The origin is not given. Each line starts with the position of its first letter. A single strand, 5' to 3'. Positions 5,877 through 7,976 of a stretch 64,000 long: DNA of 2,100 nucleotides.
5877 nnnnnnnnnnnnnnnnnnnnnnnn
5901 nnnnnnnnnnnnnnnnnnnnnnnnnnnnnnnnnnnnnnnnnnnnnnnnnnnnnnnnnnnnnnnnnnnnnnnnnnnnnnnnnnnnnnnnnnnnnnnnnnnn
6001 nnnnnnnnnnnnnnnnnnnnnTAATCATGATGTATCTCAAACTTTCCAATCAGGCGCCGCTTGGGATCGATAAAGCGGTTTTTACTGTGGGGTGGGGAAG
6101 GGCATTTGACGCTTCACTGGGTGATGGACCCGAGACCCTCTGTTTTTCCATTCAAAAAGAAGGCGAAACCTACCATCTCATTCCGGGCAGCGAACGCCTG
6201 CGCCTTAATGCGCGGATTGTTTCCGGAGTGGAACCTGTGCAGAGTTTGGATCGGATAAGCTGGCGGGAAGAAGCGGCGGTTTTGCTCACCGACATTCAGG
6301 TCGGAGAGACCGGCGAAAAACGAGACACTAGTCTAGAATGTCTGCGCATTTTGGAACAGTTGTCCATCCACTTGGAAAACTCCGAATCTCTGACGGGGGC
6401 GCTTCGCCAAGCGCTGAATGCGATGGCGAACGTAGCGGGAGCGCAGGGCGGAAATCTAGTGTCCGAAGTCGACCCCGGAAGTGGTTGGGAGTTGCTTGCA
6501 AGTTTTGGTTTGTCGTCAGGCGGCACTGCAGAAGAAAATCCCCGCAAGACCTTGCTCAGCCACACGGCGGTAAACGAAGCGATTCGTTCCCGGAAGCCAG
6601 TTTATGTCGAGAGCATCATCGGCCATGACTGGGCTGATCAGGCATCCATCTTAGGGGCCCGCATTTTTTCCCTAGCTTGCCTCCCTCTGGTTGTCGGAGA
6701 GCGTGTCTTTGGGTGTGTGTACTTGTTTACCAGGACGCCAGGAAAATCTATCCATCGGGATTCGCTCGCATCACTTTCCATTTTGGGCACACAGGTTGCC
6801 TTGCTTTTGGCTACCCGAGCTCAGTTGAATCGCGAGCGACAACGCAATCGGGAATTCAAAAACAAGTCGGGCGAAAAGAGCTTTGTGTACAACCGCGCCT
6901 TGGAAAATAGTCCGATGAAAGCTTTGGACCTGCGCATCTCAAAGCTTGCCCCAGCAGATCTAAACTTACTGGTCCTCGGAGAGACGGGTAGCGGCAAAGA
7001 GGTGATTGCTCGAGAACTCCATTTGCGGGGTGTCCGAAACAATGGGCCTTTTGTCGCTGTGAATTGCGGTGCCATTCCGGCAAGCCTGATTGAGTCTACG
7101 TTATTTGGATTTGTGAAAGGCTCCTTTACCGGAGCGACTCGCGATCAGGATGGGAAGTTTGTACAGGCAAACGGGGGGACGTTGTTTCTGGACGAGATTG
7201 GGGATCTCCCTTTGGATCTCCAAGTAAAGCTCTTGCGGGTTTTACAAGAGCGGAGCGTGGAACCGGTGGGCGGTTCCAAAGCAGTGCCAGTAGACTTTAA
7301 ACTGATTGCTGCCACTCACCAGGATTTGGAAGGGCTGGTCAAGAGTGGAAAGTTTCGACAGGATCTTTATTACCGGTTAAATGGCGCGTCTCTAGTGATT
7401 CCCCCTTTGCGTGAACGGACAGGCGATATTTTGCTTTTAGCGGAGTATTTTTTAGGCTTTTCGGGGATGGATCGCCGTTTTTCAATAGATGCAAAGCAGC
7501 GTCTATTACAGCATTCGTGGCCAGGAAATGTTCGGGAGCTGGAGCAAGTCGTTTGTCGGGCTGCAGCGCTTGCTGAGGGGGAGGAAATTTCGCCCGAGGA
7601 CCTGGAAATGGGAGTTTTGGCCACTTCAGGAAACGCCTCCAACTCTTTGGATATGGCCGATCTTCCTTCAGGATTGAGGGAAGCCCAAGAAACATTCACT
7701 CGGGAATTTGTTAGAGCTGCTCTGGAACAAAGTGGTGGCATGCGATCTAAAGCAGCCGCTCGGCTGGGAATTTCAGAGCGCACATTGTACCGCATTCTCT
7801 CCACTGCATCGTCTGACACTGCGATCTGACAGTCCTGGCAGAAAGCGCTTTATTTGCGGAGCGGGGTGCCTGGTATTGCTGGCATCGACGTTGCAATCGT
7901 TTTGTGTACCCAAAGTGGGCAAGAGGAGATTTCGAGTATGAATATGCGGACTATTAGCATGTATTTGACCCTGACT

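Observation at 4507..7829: Hanks-type Ser/Thr kinase directly coupled to a sigma-54 activator with putative FHA-like N-terminus and sigma-54 AAA+ core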

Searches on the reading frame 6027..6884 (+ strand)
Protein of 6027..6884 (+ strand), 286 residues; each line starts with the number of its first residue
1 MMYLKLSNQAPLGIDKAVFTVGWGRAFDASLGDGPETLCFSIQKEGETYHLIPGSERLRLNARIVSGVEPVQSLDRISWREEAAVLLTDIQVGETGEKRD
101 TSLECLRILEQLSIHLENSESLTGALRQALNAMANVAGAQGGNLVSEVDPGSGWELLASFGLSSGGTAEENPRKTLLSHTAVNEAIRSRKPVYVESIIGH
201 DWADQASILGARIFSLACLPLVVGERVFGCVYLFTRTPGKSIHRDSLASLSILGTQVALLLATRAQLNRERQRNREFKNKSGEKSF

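Call 11: find_homologous_proteins(query=window:6027-6884:+)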
Query seq(286 aa) (286 aa): 2 proteins with E <= 0.001 among 4664 candidates.
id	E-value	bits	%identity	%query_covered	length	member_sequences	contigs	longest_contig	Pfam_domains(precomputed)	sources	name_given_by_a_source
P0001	1.6e-49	187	40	97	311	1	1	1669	PF13185.13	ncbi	ncbi:MAG: GAF domain-containing protein, partial [Bdellovibrionota bacterium]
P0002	2.6e-25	107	61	33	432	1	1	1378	PF13185.13,PF00158.33,PF25601.2,PF02954.26,PF14532.13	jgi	jgi:two-component system response regulator HydG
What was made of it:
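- Tried and rejected: The word-indexed homologue search with the N-terminus plus GAF found only 2 relatives (call 11).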

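Call 17: find_encoding_contigs(protein=P0001, flank=10000)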
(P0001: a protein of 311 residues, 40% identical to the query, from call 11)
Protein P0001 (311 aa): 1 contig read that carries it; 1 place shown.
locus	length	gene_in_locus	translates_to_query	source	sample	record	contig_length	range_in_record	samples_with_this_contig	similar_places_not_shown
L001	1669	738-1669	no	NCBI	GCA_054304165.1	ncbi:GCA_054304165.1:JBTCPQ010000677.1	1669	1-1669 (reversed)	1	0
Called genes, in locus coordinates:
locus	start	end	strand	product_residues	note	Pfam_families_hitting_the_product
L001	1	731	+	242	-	?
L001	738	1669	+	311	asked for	PF13185:GAF_2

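Call 33: search_protein_representatives(alignment_id=A1)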
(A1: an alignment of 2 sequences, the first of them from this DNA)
Query: 2 sequences, 314 profile positions. Proteins with E-value up to 0.001 (for the whole library): 1038; up to 1e-10: 65; up to 1e-30: 33. The best 150 are listed.
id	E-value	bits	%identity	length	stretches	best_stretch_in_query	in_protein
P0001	8.2e-178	606.4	-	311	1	1-314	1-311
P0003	1.0e-88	313.8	-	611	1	1-313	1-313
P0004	2.8e-88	312.3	-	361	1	1-311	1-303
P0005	3.1e-84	299.0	-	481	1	1-310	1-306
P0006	3.7e-70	252.8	-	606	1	10-313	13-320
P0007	1.3e-64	234.6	-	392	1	4-313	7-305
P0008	3.3e-61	223.4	-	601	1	11-271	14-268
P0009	1.6e-60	221.2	-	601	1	12-313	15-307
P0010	3.0e-59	217.0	-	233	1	9-241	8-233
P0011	5.5e-59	216.1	-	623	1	4-305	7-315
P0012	2.9e-58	213.8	-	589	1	11-273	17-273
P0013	6.1e-57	209.4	-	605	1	3-280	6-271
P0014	1.2e-56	208.4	-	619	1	12-313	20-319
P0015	1.9e-54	201.2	-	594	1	12-313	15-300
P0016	5.2e-54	199.8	-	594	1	12-313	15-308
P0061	2.3e-11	59.7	-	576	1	8-310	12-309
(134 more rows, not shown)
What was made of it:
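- Tried and rejected: The exhaustive representative search was needed (call 33).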

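Call 46: find_related_loci(query=A4, collection=genome_contigs, flank=8000)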
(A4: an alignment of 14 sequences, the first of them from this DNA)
Query A4 (275 aa) in genome_contigs; peptide patterns used: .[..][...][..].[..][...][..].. (x = any residue, [..] = any of these).
22 stretches matched a pattern; 15 encode a relative of the query (tblastn E <= 1e-3); 15 distinct loci.
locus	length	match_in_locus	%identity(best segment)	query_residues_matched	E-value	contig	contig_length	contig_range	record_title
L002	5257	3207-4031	73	1-275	1e-138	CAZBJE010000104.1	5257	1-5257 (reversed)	MAG TPA_asm: uncultured Pseudobdellovibrionaceae bacterium isolate SRP296810_co1_366 genome assembly, contig: NODE_22897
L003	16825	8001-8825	70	1-275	8e-128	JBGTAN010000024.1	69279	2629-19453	MAG: Bdellovibrionota bacterium isolate JTS-AC74 k141_1371890, whole genome shotgun sequence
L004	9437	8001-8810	43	3-272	3e-72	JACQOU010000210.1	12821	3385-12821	MAG: Deltaproteobacteria bacterium isolate NC_groundwater_1289_Ag_S-0.2um_48_23 S_p2_S4_coassembly_k141_1949535, whole g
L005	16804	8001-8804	38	8-274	8e-55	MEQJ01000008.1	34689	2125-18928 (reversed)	MAG: Bdellovibrionales bacterium RIFOXYD1_FULL_53_11 rifoxyd1_full_scaffold_1097, whole genome shotgun sequence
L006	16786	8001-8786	42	14-274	1e-54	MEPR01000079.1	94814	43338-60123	MAG: Bdellovibrionales bacterium GWB1_55_8 gwb1_scaffold_601, whole genome shotgun sequence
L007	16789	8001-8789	40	4-273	2e-52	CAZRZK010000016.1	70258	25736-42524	MAG TPA_asm: uncultured Pseudobdellovibrionaceae bacterium isolate SRP342105_co2_9 genome assembly, contig: NODE_331_len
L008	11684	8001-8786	38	14-274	2e-50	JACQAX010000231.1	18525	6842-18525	MAG: Deltaproteobacteria bacterium isolate NC_groundwater_927_Pr1_S-0.2um_64_13 Montesol18-Sp2_coassembly_scaffold_36719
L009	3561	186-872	39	39-271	3e-50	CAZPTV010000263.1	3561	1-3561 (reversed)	MAG TPA_asm: uncultured Bacteriovoracaceae bacterium isolate SRP173033_co2_230 genome assembly, contig: NODE_23827_lengt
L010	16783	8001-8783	40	12-274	6e-50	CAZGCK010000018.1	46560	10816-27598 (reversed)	MAG TPA_asm: uncultured Bacteriovoracaceae bacterium isolate SRP219642_co7_571 genome assembly, contig: NODE_992_length_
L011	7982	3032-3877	35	4-275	1e-48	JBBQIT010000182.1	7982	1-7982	MAG: Bdellovibrionota bacterium isolate Co_metawrap_796 Cmw_796_k141_5632592_length_7982_cov_6.9969, whole genome shotgu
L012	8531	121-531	48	131-274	6e-40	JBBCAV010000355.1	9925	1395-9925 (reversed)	Bdellovibrionota bacterium FG-2 24156C00355.1, whole genome shotgun sequence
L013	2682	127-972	32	1-274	3e-39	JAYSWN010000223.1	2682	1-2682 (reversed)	MAG: Pseudomonadota bacterium isolate GFS_12952 GFS_12952_222, whole genome shotgun sequence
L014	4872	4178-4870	38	8-236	1e-38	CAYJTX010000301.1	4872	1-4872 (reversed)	MAG TPA_asm: uncultured Bacteriovoracaceae bacterium isolate ERP125453_co1_289 genome assembly, contig: NODE_23653_lengt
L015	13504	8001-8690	34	14-244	4e-38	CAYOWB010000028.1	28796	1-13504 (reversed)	MAG TPA_asm: uncultured Bacteriovoracaceae bacterium isolate SRP290908_co2_381 genome assembly, contig: NODE_2022_length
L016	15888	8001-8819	33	7-274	1e-36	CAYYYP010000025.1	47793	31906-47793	MAG TPA_asm: uncultured Oligoflexia bacterium isolate SRP286056_co3_119 genome assembly, contig: NODE_394_length_47793_c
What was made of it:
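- On Myxococcus FHA-EBP class: No M. xanthus sequence was compared, and the genome scan returned only Bdellovibrionota/Oligoflexia MAGs, apart from one MAG labelled Pseudomonadota and two carrying the old 'Deltaproteobacteria' label (call 46).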

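Call 72: find_encoding_contigs(protein=P0061, flank=6000, max_places=3)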
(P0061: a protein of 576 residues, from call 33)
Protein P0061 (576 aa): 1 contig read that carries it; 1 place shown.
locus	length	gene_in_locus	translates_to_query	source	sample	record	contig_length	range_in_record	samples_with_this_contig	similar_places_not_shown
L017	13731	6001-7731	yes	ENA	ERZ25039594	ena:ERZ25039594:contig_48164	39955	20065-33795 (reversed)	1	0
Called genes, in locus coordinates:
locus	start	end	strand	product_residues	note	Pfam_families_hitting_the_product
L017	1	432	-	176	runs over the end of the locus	PF23562:AMP-binding_C_3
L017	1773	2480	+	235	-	PF03109:ABC1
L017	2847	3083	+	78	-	PF27536:UbiB_helical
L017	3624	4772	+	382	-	PF00069:Pkinase, PF07714:PK_Tyr_Ser-Thr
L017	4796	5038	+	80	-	-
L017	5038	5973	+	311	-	-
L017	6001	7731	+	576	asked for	PF16697:Yop-YscD_cpl, PF00498:FHA (weak), PF01590:GAF, PF13185:GAF_2, PF13492:GAF_3 (weak), PF00158:Sigma54_activat, PF14532:Sigma54_activ_2, PF07728:AAA_5 (weak), +1 more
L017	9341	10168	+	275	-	PF13620:CarboxypepD_reg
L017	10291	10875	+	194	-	-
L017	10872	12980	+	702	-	PF00270:DEAD, PF00271:Helicase_C, PF03880:DbpA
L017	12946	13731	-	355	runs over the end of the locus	PF04055:Radical_SAM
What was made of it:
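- A more distant FHA(Pfam)-GAF-EBP relative (L017) also has a Pkinase gene two genes upstream (call 72).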

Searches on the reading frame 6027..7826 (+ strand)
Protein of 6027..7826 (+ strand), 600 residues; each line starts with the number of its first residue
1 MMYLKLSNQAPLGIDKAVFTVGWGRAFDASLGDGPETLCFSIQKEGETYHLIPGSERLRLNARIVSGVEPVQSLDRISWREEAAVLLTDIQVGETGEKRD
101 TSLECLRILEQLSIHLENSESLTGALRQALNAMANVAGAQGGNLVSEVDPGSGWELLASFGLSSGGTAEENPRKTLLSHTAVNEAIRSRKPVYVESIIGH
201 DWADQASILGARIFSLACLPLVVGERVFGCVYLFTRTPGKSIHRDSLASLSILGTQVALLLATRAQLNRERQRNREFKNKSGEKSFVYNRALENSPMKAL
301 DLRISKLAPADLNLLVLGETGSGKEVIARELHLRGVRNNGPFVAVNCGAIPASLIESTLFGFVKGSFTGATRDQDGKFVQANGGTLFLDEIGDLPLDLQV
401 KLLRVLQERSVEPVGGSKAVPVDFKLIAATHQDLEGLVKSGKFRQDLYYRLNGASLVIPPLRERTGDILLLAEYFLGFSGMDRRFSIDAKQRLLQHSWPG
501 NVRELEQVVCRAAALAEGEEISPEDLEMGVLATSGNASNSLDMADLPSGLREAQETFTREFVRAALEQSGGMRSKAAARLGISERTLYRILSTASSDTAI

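Call 6: search_protein_families(library=pfam, proteins=[window:6027-7826:+], max_evalue=0.01)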
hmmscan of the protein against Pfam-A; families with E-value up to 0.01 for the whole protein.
window:6027-7826:+ (600 aa): 10 families
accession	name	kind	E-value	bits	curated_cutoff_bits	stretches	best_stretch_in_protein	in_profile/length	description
PF00158.32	Sigma54_activat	-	7.2e-65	218.2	20.2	1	294-455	5-166/168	Sigma-54 interaction domain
PF14532.12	Sigma54_activ_2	-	6.8e-19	68.9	25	1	296-461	6-138/138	Sigma-54 interaction domain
PF25601.1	AAA_lid_14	-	7.1e-18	64.7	27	1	462-537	1-81/87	AAA+ ATPase lid domain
PF13185.12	GAF_2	-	3.3e-13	50.4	28.6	1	120-261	2-135/136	GAF domain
PF02954.25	HTH_8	-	2e-08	34.3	22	1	559-589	7-37/42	Bacterial regulatory protein, Fis family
PF07728.20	AAA_5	-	3.7e-07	30.7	22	1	313-432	1-123/139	AAA domain (dynein-related subfamily)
PF01590.32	GAF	-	3e-06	28.2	22.4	1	126-259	6-131/133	GAF domain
PF13384.12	HTH_23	-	0.0018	18.4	24.6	1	570-593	17-40/50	Homeodomain-like domain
PF01078.27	Mg_chelatase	-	0.0037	17.1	20.3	0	369-430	93-156/207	Magnesium chelatase, subunit ChlI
PF13492.12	GAF_3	-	0.0064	17.3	27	0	205-261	74-127/129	GAF domain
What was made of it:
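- Checked: ORF 6027-7829 is 600 aa with Sigma54_activat (E=7e-65, res 294-455), an AAA lid and HTH_8 (call 6).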

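Call 8: search_protein_families(library=ncbifam, proteins=[window:6027-7826:+], max_evalue=0.01)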
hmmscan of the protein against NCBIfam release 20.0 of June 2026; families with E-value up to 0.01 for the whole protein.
window:6027-7826:+ (600 aa): 29 families (the best 25 are shown)
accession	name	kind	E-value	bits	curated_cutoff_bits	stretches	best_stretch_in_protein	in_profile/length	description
TIGR02915.1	PEP_resp_reg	equivalog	3e-94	316.4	502.6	1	261-592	113-440/445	PEP-CTERM-box response regulator transcription factor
NF003451.0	PRK05022.1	equivalog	3.5e-92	309.8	476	1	218-590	117-504/512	nitric oxide reductase transcriptional regulator NorR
NF008469.0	PRK11361.1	equivalog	1e-89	301.4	714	1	258-590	113-450/461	acetoacetate metabolism transcriptional regulator AtoC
TIGR01817.1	nifA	equivalog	1.2e-89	301.5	528.85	1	108-586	6-519/534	nif-specific transcriptional activator NifA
NF038308.1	RNA_repair_RtcR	equivalog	3.4e-89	300.1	650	1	263-587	153-504/530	RNA repair transcriptional activator RtcR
TIGR01818.1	ntrC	equivalog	5.9e-89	299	558.6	1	260-591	108-460/463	nitrogen regulation protein NR(I)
NF041552.1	TF_PrdR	equivalog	1.6e-82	277.6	795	1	305-590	284-572/577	sigma-54 dependent transcriptional regulator PrdR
TIGR02329.1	propionate_PrpR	equivalog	2.5e-80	270.6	499.2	1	263-592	192-525/526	propionate catabolism operon regulatory protein PrpR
NF050807.1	TransRegFlbDCaul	equivalog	3.7e-79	266.7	750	1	304-592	134-436/454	sigma-54-dependent transcriptional regulator FlbD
NF007689.0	PRK10365.1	equivalog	5e-77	259.6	760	1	294-592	145-440/441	sigma-54-dependent response regulator transcription factor ZraR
NF011953.0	PRK15424.1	equivalog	7e-75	252.6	703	1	276-595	207-535/538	propionate catabolism operon regulatory protein PrpR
NF011695.0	PRK15115.1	equivalog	1.7e-74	251.2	763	1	303-595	150-437/445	two-component system response regulator GlrR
NF049963.1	RespRegFlgRCampy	domain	1.7e-72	244.6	750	1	272-528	117-379/429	fla regulon two-component system response regulator FlgR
TIGR02974.1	phageshock_pspF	equivalog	9.2e-71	238.8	443.55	1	303-520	14-237/336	phage shock protein operon transcriptional activator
NF008176.1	PRK10923.1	equivalog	1.1e-68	231.9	620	1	291-572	141-444/469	nitrogen regulation protein NR(I)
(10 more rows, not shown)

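Call 35: search_protein_families(library=pfam, alignment_id=A2, max_evalue=0.01)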
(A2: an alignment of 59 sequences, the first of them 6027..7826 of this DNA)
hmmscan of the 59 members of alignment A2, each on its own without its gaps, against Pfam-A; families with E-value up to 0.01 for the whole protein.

A. member 1, window:6027-7826:+ (600 aa): 10 families
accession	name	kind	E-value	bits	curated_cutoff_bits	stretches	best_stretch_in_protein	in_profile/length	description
PF00158.32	Sigma54_activat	-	7.2e-65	218.2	20.2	1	294-455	5-166/168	Sigma-54 interaction domain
PF14532.12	Sigma54_activ_2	-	6.8e-19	68.9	25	1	296-461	6-138/138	Sigma-54 interaction domain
PF25601.1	AAA_lid_14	-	7.1e-18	64.7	27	1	462-537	1-81/87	AAA+ ATPase lid domain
PF13185.12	GAF_2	-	3.3e-13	50.4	28.6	1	120-261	2-135/136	GAF domain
PF02954.25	HTH_8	-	2e-08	34.3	22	1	559-589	7-37/42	Bacterial regulatory protein, Fis family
PF07728.20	AAA_5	-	3.7e-07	30.7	22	1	313-432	1-123/139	AAA domain (dynein-related subfamily)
PF01590.32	GAF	-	3e-06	28.2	22.4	1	126-259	6-131/133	GAF domain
PF13384.12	HTH_23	-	0.0018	18.4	24.6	1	570-593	17-40/50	Homeodomain-like domain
PF01078.27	Mg_chelatase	-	0.0037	17.1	20.3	0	369-430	93-156/207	Magnesium chelatase, subunit ChlI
PF13492.12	GAF_3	-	0.0064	17.3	27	0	205-261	74-127/129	GAF domain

B. families by the number of members that match (of 59 scanned): 38 families (the first 25 are shown)
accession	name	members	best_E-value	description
PF13185.12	GAF_2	53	1.7e-17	GAF domain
PF01590.32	GAF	51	1.8e-17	GAF domain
PF00158.32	Sigma54_activat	45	8.5e-74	Sigma-54 interaction domain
PF14532.12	Sigma54_activ_2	45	9.9e-26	Sigma-54 interaction domain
PF07728.20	AAA_5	38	1.2e-10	AAA domain (dynein-related subfamily)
PF25601.1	AAA_lid_14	33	4.5e-23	AAA+ ATPase lid domain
PF02954.25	HTH_8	32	1.4e-10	Bacterial regulatory protein, Fis family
PF13492.12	GAF_3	30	5.3e-12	GAF domain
PF01078.27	Mg_chelatase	29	2.7e-07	Magnesium chelatase, subunit ChlI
PF13191.12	AAA_16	27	1.2e-05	AAA ATPase domain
PF07724.20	AAA_2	21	2e-06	AAA domain (Cdc48 subfamily)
PF16697.10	Yop-YscD_cpl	17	2.4e-11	Inner membrane component of T3SS, cytoplasmic domain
PF00004.35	AAA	17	2e-07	ATPase family associated with various cellular activities (AAA)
PF13384.12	HTH_23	16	4.6e-05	Homeodomain-like domain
PF00498.31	FHA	15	5.1e-13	FHA domain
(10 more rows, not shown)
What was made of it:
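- On FHA domain (PF00498): More distant FHA-GAF-EBP relatives do hit, 15/59 (call 35).
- On GAF domain: 53/59 family members match (call 35).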

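Call 36: predict_structure(protein=window:6027-7826:+)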
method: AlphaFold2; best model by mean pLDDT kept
length: 600 residues; sequences in the alignment: 1
mean_pLDDT: 33.9   pTM: 0.20
mean pLDDT of the five models: 33.9, 30.9, 28.5, 27.9, 26.5
residues with pLDDT >= 90: 0; 70-90: 1; 50-70: 30; < 50: 569
segments of 3 or more residues with pLDDT < 50: 1-558, 595-600
pLDDT, mean of each block of 10 residues (from residue 1): 25 33 35 39 40 31 27 26 25 30 35 34 36 32 30 31 28 28 32 28 29 30 31 29 30 34 38 44 39 32 26 27 28 26 29 33 33 34 31 36 38 26 27 33 33 27 30 33 33 36 39 37 39 35 38 46 52 57 64 45
secondary structure, 60 per line:
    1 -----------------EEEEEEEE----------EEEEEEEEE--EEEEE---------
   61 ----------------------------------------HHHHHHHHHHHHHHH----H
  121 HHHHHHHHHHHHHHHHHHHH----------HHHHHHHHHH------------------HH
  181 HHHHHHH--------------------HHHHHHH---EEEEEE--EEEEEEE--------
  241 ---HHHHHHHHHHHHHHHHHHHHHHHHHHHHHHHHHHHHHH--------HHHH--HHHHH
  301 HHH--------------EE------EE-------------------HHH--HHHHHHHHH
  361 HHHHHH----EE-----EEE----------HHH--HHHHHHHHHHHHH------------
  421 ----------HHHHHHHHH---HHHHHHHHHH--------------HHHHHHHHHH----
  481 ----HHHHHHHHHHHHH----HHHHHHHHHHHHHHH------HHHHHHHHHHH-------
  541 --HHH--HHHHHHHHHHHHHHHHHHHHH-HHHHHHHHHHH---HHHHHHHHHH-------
elements in order: E18-25 E36-44 E47-51 H101-115 H120-140 H151-160 H179-187 H208-214 E218-223 E226-232 H244-281 H290-293 H296-303 H352-366 E378-380 H396-408 H431-439 H443-452 H467-476 H485-497 H502-516 H523-533 H548-568 H570-580 H584-593
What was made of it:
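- Tried and rejected: Single-sequence AF2 of the full activator gave pLDDT 33.9 and was useless (call 36).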

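Call 80: list_cluster_members(proteins=[P0152, window:6027-7826:+, window:4507-6021:+])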
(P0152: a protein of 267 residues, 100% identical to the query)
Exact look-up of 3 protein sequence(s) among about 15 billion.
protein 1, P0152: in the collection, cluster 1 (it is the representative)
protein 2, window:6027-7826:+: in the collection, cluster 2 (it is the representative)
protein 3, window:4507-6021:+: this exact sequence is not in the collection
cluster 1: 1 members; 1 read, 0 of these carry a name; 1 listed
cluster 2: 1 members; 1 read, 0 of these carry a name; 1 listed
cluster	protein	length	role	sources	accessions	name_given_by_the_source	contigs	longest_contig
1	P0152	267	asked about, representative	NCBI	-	-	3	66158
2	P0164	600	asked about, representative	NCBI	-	-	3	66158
